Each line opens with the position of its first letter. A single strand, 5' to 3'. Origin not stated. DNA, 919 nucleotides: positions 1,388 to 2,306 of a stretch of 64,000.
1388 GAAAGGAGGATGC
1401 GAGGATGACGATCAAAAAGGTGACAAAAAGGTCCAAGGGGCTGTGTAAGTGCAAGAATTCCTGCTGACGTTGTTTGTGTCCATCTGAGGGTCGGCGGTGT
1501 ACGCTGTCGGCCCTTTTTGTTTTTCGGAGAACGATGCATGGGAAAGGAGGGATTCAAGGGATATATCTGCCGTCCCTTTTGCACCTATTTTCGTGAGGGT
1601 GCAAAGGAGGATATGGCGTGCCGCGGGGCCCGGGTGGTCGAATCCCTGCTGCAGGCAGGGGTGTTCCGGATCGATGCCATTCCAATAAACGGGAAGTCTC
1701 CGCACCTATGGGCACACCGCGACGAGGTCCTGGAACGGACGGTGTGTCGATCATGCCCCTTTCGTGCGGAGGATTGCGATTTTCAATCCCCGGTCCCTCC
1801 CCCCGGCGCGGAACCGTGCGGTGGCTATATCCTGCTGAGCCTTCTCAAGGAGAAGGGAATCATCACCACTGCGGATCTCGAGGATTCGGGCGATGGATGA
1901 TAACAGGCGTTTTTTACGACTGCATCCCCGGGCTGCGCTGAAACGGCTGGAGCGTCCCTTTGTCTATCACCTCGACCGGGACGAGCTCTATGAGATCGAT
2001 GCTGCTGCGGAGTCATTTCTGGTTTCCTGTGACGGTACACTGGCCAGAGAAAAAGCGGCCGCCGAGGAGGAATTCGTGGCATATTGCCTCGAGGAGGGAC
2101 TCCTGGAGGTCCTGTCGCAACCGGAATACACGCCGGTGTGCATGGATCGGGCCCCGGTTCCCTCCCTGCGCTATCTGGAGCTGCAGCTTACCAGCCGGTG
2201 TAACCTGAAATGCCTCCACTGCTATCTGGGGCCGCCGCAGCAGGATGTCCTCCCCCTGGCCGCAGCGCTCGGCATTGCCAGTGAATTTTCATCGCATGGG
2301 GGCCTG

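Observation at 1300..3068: Compact Cys-rich micro-ORF, Cys-rich protein and radical SAM/SPASM operon: a candidate novel RiPP-like maturation cluster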

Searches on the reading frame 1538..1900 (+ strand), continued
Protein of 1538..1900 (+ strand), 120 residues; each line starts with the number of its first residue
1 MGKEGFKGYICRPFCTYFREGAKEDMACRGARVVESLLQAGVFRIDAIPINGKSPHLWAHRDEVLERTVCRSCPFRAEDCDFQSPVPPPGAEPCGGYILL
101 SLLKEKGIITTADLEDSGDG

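Call 69: search_protein_families(library=ncbifam, proteins=[P0242, L034:7498-8466:+, L034:8433-8795:+, L034:8808-10067:+], max_evalue=0.00001)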
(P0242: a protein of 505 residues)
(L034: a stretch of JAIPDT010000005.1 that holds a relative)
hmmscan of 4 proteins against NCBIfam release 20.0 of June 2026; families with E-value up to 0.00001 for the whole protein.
P0242 (505 aa): 46 families (the best 25 are shown)
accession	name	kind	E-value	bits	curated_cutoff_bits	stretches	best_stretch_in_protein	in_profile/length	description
TIGR03962.1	mycofact_rSAM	equivalog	1.7e-22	80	265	1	212-365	14-174/339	mycofactocin radical SAM maturase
TIGR04051.1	rSAM_NirJ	equivalog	2.6e-22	79.3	515.45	1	214-385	6-184/354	heme d1 biosynthesis radical SAM protein NirJ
TIGR04546.1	rSAM_ahbC_deAc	equivalog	1.6e-20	73.2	650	1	214-369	43-205/390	12,18-didecarboxysiroheme deacetylase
TIGR04545.1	rSAM_ahbD_hemeb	equivalog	1.8e-20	73.7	500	1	213-374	3-172/339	heme b synthase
TIGR04055.1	rSAM_NirJ2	equivalog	1.1e-18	67.9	500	1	213-367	3-164/326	putative heme d1 biosynthesis radical SAM protein NirJ2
TIGR04133.1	rSAM_w_lipo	hypoth_equivalog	2.1e-18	66.4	425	1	208-400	22-225/350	TIGR04133 family radical SAM/SPASM protein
TIGR04053.2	TIGR04053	equivalog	2.7e-18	66.3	395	1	213-376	11-185/366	TIGR04053 family radical SAM/SPASM domain-containing protein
TIGR04054.1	rSAM_NirJ1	equivalog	5.2e-18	64.8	650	1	213-369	39-202/387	putative heme d1 biosynthesis radical SAM protein NirJ1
NF045574.1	sacti_mat_StsB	exception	6.7e-18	64.8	625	1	205-372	91-264/466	StsB family radical SAM/SPASM domain sactipeptide maturase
TIGR04347.1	pseudo_SAM_Halo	equivalog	1.7e-17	63.8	525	1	213-369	41-204/390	TIGR04347 family pseudo-SAM/SPASM protein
TIGR04250.1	SCM_rSAM_ScmE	equivalog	3e-17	62.6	400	1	215-367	8-169/358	SynChlorMet cassette radical SAM/SPASM protein ScmE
TIGR03913.1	rad_SAM_trio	equivalog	1.1e-16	60.3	591.75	1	213-391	22-206/477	GDL motif peptide-associated radical SAM/SPASM maturase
TIGR04082.1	rSAM_for_selen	equivalog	1.9e-16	59.9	350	1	207-355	196-350/516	thio(seleno)oxazole modification radical SAM maturase SbtM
NF050035.1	rSAM_WgK_link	exception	9.6e-16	57.7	650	1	213-356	12-163/367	radical SAM/SPASM peptide maturase WgkB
TIGR04303.1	GeoRSP_rSAM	equivalog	1.1e-15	58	400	1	212-371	7-171/325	GeoRSP system radical SAM/SPASM protein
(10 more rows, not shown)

L034:7498-8466:+ (323 aa): 44 families (the best 25 are shown)
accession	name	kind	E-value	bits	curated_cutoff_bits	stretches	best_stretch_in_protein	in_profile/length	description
TIGR03962.1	mycofact_rSAM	equivalog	1.5e-20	73.7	265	1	223-316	241-334/339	mycofactocin radical SAM maturase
TIGR04080.1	rSAM_pep_cyc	equivalog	1.4e-18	66.8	500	1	11-96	104-189/440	KxxxW cyclic peptide radical SAM maturase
TIGR04303.1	GeoRSP_rSAM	equivalog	1.1e-15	58.1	400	1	226-313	241-324/325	GeoRSP system radical SAM/SPASM protein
TIGR04251.1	SCM_rSAM_ScmF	equivalog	1.2e-14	54.5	400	1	16-159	6-152/353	SynChlorMet cassette radical SAM/SPASM protein ScmF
TIGR04055.1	rSAM_NirJ2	equivalog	1.6e-13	50.9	500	1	19-120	5-106/326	putative heme d1 biosynthesis radical SAM protein NirJ2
TIGR04250.1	SCM_rSAM_ScmE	equivalog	1.8e-13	50.1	400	1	222-314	252-347/358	SynChlorMet cassette radical SAM/SPASM protein ScmE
NF012164.0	AlbA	equivalog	2e-13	49.6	850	1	13-121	112-221/442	subtilosin maturase AlbA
TIGR04133.1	rSAM_w_lipo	hypoth_equivalog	2.1e-13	49.9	425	1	189-294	227-330/350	TIGR04133 family radical SAM/SPASM protein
TIGR04317.1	W_rSAM_matur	equivalog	3e-13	49.6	380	1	20-96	10-89/349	tungsten cofactor oxidoreductase radical SAM maturase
NF050035.1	rSAM_WgK_link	exception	3.5e-13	49.3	650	1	217-313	263-361/367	radical SAM/SPASM peptide maturase WgkB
NF041298.1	rSAM_mat_DynA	equivalog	6.4e-13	48.4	450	1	226-313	253-339/356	dynobactin maturation radical SAM/SPASM protein DynA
NF038283.1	viperin_w_prok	equivalog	1.2e-12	47.6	180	1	16-119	4-114/281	viperin family antiviral radical SAM protein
TIGR04085.1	rSAM_more_4Fe4S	domain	1.6e-12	47.7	27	1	223-313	1-93/93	SPASM domain-containing protein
NF047865.1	rSAM_PapB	equivalog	2.1e-12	46.9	340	1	216-300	240-321/330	PapB family radical SAM/SPASM ranthipeptide maturase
TIGR04082.1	rSAM_for_selen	equivalog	3e-12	46.1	350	1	16-105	201-293/516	thio(seleno)oxazole modification radical SAM maturase SbtM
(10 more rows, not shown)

L034:8433-8795:+ (121 aa): 0 families

L034:8808-10067:+ (420 aa): 8 families
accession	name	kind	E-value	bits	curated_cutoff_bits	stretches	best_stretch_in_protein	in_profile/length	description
TIGR00435.1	cysS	equivalog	1.5e-89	301.2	340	1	8-415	1-397/466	cysteine--tRNA ligase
NF011108.0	PRK14536.1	equivalog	1.8e-70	238.2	780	1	7-353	2-354/490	cysteine--tRNA ligase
TIGR03447.1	mycothiol_MshC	equivalog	4.4e-53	180.6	485.1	1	7-380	17-377/411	cysteine--1-D-myo-inosityl 2-amino-2-deoxy-alpha-D-glucopyranoside ligase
NF011107.0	PRK14534.1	equivalog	2e-51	175.5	744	1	28-325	20-326/481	cysteine--tRNA ligase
TIGR00398.1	metG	equivalog_domain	4.5e-15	55.4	336.35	2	262-308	311-356/530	methionine--tRNA ligase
NF001100.0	PRK00133.1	equivalog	1.5e-11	43.6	587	1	239-318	292-371/676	methionine--tRNA ligase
NF008957.0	PRK12300.1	subfamily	1.6e-11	42.9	677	1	270-411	618-759/946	leucine--tRNA ligase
NF008900.0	PRK12267.1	equivalog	4e-10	38.8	598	0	267-307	288-327/648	methionine--tRNA ligase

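Call 79: search_solved_structures(query=A1, max_evalue=10)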
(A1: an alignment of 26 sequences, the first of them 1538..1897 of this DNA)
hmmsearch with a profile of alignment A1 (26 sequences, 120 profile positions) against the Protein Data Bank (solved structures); distinct sequences matched with E-value up to 10: 1.
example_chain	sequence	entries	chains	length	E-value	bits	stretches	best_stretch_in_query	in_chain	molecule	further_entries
5ftw_A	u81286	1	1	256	1.1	12.6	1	4-34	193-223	CHEMOTAXIS PROTEIN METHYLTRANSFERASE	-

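Call 80: search_protein_families(library=padloc, proteins=[window:1538-1897:+, L034:8433-8795:+], max_evalue=0.01)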
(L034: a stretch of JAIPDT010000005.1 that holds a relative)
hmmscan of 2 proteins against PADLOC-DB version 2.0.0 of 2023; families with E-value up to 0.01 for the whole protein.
window:1538-1897:+ (120 aa): 0 families

L034:8433-8795:+ (121 aa): 0 families

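Call 84: find_encoding_contigs(protein=P0242, flank=4000, max_places=2)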
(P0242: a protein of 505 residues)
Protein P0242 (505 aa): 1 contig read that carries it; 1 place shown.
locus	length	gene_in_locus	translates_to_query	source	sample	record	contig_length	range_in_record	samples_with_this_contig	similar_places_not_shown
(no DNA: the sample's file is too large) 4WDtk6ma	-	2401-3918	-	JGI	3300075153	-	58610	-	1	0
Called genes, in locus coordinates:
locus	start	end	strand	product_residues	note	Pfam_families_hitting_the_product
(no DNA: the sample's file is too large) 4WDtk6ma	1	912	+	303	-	?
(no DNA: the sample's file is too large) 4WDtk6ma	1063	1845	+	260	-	PF04376:ATE_N, PF13480:Acetyltransf_6, PF04377:ATE_C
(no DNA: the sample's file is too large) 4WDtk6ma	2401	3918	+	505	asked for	PF04055:Radical_SAM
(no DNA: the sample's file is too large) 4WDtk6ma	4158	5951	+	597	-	PF00004:AAA, PF07724:AAA_2, PF13401:AAA_22 (faint), PF10431:ClpB_D2-small (weak)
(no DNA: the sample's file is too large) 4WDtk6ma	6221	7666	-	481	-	-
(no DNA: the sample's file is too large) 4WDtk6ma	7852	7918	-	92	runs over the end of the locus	-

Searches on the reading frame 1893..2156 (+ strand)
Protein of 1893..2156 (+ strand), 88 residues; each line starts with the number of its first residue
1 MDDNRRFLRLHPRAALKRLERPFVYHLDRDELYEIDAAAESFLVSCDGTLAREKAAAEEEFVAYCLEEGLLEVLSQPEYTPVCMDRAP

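Call 39: search_solved_structures(query=A3, max_evalue=10, show_alignments=2)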
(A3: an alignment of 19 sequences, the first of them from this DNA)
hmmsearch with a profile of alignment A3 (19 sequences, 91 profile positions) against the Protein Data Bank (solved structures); distinct sequences matched with E-value up to 10: 2.
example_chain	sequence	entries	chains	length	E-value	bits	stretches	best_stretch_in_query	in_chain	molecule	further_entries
7sba_I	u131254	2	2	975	0.41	13.6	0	17-86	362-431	Cas10d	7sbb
5f8v_A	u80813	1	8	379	0.68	12.9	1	54-76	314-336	Aminotransferase, class V family protein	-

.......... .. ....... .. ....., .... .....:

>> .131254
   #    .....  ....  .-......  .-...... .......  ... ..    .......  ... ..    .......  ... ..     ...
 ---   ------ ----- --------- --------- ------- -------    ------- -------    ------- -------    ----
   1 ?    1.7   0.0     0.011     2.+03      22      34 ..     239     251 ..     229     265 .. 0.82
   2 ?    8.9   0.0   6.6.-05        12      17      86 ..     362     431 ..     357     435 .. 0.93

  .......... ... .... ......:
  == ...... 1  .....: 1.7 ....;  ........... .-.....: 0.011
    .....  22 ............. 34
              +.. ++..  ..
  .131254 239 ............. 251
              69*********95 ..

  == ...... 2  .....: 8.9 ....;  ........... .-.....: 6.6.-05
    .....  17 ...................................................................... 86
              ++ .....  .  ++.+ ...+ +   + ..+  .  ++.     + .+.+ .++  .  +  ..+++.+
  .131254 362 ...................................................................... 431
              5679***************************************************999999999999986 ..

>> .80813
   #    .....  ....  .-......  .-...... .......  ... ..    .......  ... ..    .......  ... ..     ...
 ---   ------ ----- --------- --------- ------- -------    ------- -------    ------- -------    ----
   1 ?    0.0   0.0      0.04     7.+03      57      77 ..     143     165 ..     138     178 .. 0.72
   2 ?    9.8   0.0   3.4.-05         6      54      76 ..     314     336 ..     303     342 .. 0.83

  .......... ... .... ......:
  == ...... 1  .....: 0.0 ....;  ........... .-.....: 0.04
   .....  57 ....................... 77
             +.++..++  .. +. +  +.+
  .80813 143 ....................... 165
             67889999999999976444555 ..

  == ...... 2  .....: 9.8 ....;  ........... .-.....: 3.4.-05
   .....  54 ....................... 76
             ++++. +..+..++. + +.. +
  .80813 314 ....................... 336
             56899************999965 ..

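Call 40: search_protein_families(library=pfam, alignment_id=A3, max_evalue=10)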
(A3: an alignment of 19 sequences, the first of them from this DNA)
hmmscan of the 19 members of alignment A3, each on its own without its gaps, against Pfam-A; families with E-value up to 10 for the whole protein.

A. member 1, seq(88 aa): 0 families

B. families by the number of members that match (of 19 scanned): 2 families
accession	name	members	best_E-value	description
PF05402.18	PqqD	3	0.0079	Coenzyme PQQ synthesis protein D (PqqD)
PF02393.21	US22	2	0.11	US22 like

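Call 77: search_protein_families(library=ncbifam, proteins=[window:1893-2156:+], max_evalue=1)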
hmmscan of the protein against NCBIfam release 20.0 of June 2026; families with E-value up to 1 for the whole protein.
window:1893-2156:+ (88 aa): 0 families
